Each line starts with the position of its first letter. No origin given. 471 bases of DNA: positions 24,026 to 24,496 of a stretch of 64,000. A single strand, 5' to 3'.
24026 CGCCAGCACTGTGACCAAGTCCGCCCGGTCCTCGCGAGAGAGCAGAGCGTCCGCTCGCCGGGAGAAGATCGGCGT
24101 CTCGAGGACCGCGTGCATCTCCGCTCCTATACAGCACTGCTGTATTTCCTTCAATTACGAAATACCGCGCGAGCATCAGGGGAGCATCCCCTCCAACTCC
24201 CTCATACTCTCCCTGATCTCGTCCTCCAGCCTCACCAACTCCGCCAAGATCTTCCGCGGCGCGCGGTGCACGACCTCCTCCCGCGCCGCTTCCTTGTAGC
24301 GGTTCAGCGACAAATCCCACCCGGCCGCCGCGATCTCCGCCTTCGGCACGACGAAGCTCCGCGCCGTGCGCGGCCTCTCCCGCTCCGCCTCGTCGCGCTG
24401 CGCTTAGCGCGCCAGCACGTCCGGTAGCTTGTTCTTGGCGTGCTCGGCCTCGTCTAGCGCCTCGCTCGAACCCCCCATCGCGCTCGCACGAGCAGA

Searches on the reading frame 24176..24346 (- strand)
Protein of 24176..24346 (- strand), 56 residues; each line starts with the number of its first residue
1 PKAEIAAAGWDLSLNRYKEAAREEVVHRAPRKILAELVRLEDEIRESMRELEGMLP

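Call 26: search_protein_families(library=pfam, proteins=[window:24176-24346:-], max_evalue=0.1)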
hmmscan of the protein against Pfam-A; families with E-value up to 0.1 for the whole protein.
window:24176-24346:- (56 aa): 0 families

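Call 89: search_dna_similar(query=window:24176-24346:-, collection=plasmids, mode=protein, max_evalue=0.001, max_rows=8)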
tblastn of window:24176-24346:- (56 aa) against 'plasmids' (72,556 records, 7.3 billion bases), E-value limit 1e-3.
Records with a match: 31; places in all: 31; records where one place covers at least 80% of the query: 31.
Best place of each record, by identity: <60% 31.
By first word of the organism name: Acinetobacter 9; Arthrobacter 2; Chryseobacterium 2; Thioclava 1; Leptolyngbya 1; Sphingomonas 1; Ruegeria 1; Geminocystis 1; Moraxella 1; Deinococcus 1; and 11 more.
By predicted mobility (MOB-suite, as given by PLSDB): non-mobilizable 19; mobilizable 12.
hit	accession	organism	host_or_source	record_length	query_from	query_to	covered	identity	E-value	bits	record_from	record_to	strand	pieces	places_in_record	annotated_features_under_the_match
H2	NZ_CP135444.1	Thioclava sp. FTW29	-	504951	1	55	98%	58.9%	8e-10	59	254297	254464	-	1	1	class I SAM-dependent DNA methyltransferase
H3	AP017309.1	Leptolyngbya sp. NIES-3755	-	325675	1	55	98%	58.2%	2e-10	60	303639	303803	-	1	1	type I restriction enzyme M protein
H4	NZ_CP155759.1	Sphingomonas parapaucimobilis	Chinese cabbage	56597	1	55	98%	56.4%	4e-10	59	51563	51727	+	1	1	class I SAM-dependent DNA methyltransferase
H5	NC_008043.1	Ruegeria sp. TM1040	-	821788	1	55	98%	55.4%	4e-9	56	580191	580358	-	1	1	class I SAM-dependent DNA methyltransferase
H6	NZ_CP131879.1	Acinetobacter nosocomialis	Homo sapiens,culture,respiratory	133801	2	55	96%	55.6%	2e-10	60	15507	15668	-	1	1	class I SAM-dependent DNA methyltransferase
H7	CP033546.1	Acinetobacter nosocomialis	Homo sapiens,Bacterial culture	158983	2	55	96%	55.6%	2e-10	60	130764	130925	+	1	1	none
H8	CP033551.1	Acinetobacter nosocomialis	Homo sapiens,Bacterial culture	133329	2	55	96%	55.6%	3e-10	60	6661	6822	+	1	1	none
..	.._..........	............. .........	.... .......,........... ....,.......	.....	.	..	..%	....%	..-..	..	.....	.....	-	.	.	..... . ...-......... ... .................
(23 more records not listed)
